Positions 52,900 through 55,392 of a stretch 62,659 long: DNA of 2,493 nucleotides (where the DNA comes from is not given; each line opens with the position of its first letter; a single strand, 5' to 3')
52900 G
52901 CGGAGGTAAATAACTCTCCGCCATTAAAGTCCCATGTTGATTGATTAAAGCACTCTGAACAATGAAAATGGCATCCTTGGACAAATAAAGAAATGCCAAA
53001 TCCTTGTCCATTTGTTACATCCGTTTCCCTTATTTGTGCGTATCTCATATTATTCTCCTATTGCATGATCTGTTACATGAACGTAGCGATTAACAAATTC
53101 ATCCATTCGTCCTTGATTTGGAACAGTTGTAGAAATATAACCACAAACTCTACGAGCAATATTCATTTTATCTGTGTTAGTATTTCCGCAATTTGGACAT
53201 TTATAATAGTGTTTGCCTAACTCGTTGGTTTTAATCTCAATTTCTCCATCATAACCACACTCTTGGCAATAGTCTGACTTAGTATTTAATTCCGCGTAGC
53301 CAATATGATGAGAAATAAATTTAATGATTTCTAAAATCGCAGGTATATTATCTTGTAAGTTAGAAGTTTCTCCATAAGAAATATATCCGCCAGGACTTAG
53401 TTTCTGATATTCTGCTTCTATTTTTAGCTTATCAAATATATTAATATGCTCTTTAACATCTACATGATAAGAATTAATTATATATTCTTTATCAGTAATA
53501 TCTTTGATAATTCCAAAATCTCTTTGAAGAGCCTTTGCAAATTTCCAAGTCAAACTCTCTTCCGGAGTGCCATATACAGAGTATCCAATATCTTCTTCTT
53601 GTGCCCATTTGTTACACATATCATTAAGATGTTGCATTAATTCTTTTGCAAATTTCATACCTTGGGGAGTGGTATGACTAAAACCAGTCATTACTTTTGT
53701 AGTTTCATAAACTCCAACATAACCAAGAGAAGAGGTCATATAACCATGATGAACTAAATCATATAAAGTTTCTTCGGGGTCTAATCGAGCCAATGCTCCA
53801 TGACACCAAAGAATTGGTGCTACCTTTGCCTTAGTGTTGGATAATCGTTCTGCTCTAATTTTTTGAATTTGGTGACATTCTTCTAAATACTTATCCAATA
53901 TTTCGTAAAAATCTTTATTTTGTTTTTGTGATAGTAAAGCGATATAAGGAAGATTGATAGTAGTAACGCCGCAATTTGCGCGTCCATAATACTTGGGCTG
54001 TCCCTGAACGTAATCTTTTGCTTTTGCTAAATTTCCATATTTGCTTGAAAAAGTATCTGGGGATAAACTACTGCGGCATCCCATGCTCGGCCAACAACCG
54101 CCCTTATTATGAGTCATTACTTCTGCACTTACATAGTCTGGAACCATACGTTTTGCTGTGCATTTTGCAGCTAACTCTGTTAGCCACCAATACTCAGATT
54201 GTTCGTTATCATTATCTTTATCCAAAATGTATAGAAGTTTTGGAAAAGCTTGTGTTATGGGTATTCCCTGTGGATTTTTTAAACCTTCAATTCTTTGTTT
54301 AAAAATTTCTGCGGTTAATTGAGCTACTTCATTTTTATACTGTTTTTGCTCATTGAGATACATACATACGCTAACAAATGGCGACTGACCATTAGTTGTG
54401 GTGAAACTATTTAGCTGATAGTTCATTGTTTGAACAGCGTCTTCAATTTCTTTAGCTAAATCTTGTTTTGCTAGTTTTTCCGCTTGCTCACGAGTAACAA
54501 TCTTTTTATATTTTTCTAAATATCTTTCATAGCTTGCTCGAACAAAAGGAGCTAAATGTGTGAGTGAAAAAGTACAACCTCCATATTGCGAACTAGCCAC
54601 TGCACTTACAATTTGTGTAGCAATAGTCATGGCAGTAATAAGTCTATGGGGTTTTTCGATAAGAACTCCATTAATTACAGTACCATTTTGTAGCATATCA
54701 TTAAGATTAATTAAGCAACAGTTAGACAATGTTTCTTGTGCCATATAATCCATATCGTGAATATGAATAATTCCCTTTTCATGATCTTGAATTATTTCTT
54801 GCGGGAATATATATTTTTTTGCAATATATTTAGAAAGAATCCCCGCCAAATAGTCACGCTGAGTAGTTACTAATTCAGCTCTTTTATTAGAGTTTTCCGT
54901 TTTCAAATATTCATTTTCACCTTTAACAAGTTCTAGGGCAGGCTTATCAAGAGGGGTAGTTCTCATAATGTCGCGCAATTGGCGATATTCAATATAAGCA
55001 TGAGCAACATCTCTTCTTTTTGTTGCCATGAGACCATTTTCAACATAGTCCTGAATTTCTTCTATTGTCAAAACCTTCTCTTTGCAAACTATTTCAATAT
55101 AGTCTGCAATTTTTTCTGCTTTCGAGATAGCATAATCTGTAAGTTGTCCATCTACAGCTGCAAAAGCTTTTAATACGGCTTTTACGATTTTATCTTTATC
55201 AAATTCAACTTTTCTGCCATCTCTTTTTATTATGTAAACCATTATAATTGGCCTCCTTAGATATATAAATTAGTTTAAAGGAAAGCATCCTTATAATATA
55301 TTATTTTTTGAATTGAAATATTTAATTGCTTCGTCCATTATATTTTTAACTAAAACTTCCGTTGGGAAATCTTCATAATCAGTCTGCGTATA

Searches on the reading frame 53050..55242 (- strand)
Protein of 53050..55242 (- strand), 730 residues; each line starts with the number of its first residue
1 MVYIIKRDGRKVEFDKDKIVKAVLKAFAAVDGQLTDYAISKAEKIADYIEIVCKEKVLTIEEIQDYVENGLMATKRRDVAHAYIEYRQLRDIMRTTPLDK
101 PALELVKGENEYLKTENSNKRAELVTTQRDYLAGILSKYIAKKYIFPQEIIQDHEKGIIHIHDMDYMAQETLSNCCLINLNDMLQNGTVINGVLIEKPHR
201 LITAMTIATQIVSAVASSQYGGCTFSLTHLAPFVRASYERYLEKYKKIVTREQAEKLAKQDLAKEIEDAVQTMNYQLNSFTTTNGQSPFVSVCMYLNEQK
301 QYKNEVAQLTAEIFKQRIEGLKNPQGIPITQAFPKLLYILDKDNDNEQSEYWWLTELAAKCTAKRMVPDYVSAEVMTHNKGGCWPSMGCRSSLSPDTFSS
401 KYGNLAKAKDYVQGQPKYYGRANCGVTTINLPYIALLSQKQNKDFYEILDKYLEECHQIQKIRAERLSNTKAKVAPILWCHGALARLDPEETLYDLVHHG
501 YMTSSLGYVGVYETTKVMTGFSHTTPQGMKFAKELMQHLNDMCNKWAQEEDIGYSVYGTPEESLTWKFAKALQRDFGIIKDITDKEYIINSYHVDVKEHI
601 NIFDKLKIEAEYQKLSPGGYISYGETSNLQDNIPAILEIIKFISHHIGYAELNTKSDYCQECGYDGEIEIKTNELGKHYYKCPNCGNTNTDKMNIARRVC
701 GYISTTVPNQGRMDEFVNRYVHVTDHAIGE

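Call 10: search_protein_families(library=phrogs, proteins=[window:53050-55242:-])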
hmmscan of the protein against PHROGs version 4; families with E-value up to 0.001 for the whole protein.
window:53050-55242:- (730 aa): 5 families
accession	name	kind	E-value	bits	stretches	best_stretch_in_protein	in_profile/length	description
phrog_487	-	moron, auxiliary metabolic gene and host takeover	1.1e-201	672.7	1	2-725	4-715/718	NrdD-like anaerobic ribonucleotide reductase large subunit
phrog_4218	-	DNA, RNA and nucleotide metabolism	1.4e-94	317.9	1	386-722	10-332/333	anaerobic ribonucleoside reductase large subunit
phrog_26446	-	DNA, RNA and nucleotide metabolism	7.7e-29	101.3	2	554-669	227-349/761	anaerobic ribonucleoside reductase large subunit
phrog_29160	-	DNA, RNA and nucleotide metabolism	7e-24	85.8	1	562-705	3-132/158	anaerobic ribonucleoside reductase large subunit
phrog_36488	-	unknown function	0.00023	22.3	1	1-88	1-84/99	-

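Call 11: search_protein_families(library=pfam, proteins=[window:53050-55242:-])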
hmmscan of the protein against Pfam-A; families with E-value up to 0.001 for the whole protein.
window:53050-55242:- (730 aa): 3 families
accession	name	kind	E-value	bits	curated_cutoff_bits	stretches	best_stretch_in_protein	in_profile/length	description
PF13597.11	NRDD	-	6.4e-162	540.5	26.2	1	116-722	1-562/562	Anaerobic ribonucleoside-triphosphate reductase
PF03477.21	ATP-cone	-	1e-19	71.3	25.8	1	3-91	2-87/88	ATP cone domain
PF01228.26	Gly_radical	-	4.4e-14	53.3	22.2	1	597-704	2-103/106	Glycine radical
